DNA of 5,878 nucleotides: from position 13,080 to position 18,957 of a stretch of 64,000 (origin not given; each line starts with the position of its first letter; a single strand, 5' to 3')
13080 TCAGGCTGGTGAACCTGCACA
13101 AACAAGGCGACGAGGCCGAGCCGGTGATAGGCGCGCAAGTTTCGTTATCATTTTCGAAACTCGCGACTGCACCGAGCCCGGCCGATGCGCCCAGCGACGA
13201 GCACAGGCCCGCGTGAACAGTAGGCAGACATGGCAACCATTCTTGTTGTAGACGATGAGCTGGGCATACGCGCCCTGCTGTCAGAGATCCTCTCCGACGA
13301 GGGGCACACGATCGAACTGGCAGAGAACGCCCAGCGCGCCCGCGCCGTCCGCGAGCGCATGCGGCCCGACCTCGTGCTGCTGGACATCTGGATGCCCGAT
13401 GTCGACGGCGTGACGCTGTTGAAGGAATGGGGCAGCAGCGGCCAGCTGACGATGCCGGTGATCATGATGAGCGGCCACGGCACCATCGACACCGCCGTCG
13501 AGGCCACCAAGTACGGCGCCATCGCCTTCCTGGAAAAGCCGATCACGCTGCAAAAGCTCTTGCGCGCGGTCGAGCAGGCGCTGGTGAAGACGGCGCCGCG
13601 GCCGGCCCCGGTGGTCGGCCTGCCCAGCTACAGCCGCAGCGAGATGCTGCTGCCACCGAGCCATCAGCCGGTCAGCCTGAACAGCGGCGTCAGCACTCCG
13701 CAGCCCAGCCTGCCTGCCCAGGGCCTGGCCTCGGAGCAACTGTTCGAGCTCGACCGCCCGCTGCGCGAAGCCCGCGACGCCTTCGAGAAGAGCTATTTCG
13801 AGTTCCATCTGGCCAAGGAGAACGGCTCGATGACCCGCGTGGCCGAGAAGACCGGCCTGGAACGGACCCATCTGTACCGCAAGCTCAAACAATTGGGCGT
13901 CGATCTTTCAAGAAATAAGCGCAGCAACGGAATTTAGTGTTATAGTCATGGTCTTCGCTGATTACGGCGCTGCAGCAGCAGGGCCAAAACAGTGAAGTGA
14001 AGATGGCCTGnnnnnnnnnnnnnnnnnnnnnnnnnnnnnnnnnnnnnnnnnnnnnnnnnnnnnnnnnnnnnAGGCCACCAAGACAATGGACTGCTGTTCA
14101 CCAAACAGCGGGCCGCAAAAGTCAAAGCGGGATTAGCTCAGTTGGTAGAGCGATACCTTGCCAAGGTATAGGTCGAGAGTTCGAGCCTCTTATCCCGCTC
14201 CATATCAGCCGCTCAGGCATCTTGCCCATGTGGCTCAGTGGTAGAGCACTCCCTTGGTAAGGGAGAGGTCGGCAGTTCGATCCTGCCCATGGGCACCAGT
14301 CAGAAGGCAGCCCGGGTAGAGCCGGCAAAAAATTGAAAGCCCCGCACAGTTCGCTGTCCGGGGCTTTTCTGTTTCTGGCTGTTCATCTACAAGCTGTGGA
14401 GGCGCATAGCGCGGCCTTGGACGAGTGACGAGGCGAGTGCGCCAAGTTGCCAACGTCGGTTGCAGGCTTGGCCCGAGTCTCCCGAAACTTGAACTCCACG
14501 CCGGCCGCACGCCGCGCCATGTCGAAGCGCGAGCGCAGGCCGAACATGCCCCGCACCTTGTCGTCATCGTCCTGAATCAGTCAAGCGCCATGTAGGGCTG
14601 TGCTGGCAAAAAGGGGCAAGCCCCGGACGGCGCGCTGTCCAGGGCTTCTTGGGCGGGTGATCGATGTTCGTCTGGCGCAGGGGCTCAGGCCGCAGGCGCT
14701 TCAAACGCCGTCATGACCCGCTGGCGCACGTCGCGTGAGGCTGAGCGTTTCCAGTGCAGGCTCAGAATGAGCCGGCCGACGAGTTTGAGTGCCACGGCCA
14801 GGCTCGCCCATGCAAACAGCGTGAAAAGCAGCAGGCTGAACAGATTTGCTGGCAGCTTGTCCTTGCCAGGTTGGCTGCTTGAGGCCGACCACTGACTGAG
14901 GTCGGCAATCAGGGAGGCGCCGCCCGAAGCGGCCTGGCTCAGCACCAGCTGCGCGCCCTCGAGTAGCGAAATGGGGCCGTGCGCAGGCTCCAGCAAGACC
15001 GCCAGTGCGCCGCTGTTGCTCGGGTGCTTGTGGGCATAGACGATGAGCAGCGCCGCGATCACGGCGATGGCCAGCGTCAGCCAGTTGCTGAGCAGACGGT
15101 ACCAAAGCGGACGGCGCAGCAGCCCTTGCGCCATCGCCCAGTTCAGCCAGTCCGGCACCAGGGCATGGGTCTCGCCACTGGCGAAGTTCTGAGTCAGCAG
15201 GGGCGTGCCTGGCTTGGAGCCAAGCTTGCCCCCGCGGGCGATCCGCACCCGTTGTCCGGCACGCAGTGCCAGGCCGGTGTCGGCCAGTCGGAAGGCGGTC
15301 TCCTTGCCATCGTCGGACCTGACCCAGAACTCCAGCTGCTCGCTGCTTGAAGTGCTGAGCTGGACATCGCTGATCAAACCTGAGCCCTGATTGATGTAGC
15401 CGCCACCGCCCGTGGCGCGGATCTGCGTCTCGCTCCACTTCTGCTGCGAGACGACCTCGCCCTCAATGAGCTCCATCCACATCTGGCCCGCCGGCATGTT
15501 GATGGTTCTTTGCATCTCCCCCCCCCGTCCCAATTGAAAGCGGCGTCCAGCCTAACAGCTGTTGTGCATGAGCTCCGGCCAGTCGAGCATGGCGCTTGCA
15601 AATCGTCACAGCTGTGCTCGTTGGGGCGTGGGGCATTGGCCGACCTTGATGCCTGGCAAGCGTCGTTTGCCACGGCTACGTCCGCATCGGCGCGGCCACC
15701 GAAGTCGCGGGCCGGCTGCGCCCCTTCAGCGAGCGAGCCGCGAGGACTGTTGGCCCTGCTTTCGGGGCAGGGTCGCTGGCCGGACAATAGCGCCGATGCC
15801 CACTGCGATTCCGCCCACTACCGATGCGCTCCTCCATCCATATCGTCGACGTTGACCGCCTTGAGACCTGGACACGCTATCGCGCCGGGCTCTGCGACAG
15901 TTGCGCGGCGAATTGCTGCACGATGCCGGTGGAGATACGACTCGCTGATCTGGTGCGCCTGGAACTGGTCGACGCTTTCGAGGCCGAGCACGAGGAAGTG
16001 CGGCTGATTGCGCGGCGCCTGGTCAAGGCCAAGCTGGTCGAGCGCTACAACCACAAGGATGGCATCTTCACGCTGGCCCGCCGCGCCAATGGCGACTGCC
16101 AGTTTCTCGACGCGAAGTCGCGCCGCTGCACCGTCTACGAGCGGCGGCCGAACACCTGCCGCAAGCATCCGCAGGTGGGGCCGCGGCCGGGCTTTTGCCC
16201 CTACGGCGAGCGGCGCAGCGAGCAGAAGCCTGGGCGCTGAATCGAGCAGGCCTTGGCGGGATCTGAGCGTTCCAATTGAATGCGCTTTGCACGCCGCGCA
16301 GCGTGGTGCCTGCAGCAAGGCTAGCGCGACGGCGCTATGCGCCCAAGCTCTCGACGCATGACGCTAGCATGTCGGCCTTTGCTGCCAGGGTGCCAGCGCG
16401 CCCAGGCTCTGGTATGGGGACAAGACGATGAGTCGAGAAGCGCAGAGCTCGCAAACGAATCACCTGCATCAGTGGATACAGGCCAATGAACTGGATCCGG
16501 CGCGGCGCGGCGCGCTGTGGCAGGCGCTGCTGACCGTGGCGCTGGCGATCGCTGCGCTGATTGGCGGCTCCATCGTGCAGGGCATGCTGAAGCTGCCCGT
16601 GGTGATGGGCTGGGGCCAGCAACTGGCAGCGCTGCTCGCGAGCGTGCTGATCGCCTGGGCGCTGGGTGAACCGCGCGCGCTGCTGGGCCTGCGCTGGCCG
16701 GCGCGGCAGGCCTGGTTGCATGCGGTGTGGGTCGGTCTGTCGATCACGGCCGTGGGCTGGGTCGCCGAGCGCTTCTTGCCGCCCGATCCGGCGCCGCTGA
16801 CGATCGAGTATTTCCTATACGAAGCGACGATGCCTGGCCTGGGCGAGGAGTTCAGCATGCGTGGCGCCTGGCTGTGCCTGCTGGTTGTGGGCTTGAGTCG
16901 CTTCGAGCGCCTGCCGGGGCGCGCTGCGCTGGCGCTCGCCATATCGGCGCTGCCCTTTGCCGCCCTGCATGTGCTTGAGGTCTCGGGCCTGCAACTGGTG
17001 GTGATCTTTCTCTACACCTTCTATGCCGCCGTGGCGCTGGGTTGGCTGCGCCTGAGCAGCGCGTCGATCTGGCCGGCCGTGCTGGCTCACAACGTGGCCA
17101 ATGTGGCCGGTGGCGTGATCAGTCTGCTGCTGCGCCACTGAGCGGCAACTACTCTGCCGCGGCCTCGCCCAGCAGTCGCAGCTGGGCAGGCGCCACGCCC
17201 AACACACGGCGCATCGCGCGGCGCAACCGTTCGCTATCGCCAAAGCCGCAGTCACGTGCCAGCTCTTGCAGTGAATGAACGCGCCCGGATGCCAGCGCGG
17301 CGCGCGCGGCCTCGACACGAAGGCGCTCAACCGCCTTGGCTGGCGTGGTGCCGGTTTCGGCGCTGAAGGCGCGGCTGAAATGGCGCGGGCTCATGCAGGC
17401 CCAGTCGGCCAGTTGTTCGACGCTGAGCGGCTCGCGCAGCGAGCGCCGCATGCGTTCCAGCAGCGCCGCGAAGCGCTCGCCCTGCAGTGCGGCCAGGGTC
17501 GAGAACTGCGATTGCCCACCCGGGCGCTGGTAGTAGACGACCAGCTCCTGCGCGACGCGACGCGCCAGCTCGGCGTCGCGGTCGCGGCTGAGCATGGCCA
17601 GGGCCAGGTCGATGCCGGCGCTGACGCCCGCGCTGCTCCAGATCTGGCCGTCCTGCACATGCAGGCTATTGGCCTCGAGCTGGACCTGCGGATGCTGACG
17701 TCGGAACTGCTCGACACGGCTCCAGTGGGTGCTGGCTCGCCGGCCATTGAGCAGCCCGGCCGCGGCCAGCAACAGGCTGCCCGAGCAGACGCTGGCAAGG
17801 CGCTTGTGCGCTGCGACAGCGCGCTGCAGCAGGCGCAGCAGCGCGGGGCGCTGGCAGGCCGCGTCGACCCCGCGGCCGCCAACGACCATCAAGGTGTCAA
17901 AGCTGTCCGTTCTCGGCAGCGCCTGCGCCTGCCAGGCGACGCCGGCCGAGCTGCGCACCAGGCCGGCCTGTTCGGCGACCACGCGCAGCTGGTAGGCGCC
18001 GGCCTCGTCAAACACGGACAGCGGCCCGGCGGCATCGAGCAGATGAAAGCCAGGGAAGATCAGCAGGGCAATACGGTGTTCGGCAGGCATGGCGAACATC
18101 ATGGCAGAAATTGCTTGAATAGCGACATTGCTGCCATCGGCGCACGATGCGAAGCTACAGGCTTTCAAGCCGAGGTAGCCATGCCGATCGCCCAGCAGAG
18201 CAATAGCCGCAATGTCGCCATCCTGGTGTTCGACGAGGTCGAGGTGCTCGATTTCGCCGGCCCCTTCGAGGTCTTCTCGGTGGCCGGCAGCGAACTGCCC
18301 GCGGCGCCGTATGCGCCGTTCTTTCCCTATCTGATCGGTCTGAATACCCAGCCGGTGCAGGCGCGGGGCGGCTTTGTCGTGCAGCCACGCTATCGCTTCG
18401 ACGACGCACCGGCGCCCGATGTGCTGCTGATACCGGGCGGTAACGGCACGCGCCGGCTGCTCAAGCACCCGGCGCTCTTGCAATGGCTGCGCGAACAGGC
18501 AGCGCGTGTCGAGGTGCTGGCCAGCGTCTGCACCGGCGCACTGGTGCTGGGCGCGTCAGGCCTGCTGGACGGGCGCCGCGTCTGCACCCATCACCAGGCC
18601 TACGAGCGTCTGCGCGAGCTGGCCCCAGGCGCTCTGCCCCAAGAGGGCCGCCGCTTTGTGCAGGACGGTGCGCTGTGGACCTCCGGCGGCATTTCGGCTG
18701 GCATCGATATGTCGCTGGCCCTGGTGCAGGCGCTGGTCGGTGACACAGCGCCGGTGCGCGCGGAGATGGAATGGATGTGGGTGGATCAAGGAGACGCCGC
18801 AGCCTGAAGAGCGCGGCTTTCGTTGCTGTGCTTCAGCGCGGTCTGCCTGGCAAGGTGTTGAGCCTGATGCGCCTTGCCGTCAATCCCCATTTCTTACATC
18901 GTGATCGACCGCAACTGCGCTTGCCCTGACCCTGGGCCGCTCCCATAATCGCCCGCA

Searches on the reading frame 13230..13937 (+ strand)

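Call 47: search_protein_families(library=pfam, proteins=[window:13230-13937:+], max_evalue=0.001)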
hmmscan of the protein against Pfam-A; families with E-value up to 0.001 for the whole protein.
window:13230-13937:+ (235 aa): 2 families
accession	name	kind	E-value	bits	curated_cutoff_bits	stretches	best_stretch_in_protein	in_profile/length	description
PF00072.30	Response_reg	-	2.1e-27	95.9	30.2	1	4-114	1-110/111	Response regulator receiver domain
PF02954.25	HTH_8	-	1.7e-05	24.9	22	1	184-222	4-42/42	Bacterial regulatory protein, Fis family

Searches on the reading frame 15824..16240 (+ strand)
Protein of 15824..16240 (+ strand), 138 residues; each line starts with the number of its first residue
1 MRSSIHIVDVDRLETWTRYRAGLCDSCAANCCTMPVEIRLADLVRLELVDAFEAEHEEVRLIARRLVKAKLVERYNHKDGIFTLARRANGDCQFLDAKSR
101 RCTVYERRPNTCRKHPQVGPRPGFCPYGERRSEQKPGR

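Call 47: search_protein_families(library=pfam, proteins=[window:15824-16240:+], max_evalue=0.001)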
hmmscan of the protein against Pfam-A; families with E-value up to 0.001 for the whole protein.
window:15824-16240:+ (138 aa): 1 family
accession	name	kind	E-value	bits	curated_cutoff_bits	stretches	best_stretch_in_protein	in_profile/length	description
PF03692.20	CxxCxxCC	-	2.2e-13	51.1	23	1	24-119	2-78/85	Putative zinc- or iron-chelating domain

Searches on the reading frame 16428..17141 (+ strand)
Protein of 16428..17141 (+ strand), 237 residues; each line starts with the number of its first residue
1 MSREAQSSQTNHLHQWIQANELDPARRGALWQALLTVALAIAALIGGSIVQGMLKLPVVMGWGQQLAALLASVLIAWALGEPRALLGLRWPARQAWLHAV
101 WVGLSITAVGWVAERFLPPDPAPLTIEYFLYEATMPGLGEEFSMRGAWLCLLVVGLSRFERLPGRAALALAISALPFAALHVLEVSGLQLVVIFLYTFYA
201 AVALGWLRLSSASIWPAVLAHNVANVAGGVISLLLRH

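Call 47: search_protein_families(library=pfam, proteins=[window:16428-17141:+], max_evalue=0.001)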
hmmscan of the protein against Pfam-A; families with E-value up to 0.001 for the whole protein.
window:16428-17141:+ (237 aa): 1 family
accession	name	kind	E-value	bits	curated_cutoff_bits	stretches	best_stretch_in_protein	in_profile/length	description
PF02517.21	Rce1-like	-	1.1e-11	45.3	22.4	1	128-226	7-92/93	Type II CAAX prenyl endopeptidase Rce1-like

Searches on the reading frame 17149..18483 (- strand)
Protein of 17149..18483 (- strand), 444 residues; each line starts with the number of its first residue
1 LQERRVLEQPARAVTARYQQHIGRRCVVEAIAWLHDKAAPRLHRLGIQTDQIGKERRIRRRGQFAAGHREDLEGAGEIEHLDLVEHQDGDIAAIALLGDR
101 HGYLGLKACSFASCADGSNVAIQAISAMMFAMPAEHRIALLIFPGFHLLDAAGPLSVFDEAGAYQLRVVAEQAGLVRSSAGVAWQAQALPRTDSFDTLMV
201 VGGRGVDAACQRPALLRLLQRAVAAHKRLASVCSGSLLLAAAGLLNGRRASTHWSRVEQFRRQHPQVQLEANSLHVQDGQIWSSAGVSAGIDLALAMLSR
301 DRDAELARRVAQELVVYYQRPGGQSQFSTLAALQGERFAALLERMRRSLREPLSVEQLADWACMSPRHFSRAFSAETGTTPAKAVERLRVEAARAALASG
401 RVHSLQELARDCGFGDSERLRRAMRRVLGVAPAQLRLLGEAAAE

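Call 47: search_protein_families(library=pfam, proteins=[window:17149-18483:-], max_evalue=0.001)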
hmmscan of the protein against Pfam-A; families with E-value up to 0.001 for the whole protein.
window:17149-18483:- (444 aa): 3 families
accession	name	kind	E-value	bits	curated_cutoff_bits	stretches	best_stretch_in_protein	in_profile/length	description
PF01965.30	DJ-1_PfpI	-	3e-21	76.4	26.6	1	136-299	1-164/165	DJ-1/PfpI family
PF12833.13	HTH_18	-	9.1e-21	74.4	33.6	1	358-436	1-78/80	Helix-turn-helix domain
PF00165.29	HTH_AraC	-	1.5e-14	54.1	26.6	1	346-381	2-37/42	Bacterial regulatory helix-turn-helix proteins, AraC family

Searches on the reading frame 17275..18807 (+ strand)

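Call 47: search_protein_families(library=pfam, proteins=[window:17275-18807:+], max_evalue=0.001)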
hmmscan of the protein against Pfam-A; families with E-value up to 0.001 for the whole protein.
window:17275-18807:+ (510 aa): 1 family
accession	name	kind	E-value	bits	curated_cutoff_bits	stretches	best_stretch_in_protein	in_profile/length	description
PF01965.30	DJ-1_PfpI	-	9.7e-23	81.2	26.6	1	313-485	2-164/165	DJ-1/PfpI family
